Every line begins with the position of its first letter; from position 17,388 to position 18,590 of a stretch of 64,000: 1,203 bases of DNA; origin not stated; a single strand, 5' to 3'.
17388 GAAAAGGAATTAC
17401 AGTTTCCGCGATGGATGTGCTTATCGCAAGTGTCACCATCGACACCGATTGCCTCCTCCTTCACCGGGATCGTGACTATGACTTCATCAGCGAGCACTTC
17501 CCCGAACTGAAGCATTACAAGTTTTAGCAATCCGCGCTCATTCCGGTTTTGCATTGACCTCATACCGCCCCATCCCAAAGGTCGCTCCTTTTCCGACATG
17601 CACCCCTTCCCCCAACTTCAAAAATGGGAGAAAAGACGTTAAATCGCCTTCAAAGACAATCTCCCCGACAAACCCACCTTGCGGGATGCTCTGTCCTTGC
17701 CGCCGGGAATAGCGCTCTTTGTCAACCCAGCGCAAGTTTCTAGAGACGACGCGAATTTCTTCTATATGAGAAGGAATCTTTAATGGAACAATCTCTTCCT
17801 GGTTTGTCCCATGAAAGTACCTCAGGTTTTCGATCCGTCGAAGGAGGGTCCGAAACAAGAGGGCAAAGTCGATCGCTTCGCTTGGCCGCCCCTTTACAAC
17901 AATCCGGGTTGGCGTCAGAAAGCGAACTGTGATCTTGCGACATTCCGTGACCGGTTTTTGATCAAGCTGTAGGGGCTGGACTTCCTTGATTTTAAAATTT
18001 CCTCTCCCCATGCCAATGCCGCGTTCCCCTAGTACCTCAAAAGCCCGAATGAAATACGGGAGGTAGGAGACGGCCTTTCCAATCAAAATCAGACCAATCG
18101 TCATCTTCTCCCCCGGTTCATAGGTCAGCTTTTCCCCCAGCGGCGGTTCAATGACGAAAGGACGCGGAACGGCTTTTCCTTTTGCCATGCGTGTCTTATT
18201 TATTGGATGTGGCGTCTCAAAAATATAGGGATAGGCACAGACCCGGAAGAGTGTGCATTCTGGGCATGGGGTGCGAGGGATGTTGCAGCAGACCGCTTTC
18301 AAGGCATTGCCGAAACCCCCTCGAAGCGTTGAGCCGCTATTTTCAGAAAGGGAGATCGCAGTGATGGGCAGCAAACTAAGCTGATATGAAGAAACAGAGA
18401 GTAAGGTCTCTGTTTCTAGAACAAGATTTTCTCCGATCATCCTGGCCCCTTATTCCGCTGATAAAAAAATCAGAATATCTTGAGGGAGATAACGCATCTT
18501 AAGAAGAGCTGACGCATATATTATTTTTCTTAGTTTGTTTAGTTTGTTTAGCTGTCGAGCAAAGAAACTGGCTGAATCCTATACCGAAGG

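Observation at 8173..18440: Type III-B (Cmr) CRISPR-Cas module: HD-less, GGDD-intact Cas10 with a TIR plus SAVED-like effector translationally coupled to cmr6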

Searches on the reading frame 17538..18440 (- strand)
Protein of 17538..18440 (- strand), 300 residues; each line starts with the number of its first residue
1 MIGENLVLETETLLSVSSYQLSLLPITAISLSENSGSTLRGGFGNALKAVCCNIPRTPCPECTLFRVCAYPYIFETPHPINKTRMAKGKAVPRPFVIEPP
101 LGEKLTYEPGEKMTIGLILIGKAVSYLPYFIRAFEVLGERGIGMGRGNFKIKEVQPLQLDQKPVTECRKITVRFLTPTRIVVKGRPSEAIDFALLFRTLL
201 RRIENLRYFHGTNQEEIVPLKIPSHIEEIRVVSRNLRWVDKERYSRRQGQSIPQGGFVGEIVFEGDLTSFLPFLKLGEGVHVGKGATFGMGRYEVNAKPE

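Call 6: search_protein_families(library=pfam, proteins=[window:17538-18440:-], max_evalue=0.01)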
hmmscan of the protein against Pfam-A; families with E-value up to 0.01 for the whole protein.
window:17538-18440:- (300 aa): 1 family
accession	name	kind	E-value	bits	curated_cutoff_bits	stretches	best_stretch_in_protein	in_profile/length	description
PF10040.14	CRISPR_Cas6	-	2.3e-20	73.5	25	1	172-293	1-89/89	CRISPR-associated endoribonuclease Cas6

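Call 7: search_protein_families(library=ncbifam, proteins=[window:17538-18440:-], max_evalue=0.01)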
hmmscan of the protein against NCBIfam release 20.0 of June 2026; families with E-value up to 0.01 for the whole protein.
window:17538-18440:- (300 aa): 1 family
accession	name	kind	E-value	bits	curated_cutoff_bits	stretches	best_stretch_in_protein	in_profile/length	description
TIGR01877.1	cas_cas6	equivalog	5.6e-11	43.3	58.65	1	90-294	6-200/200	CRISPR-associated endoribonuclease Cas6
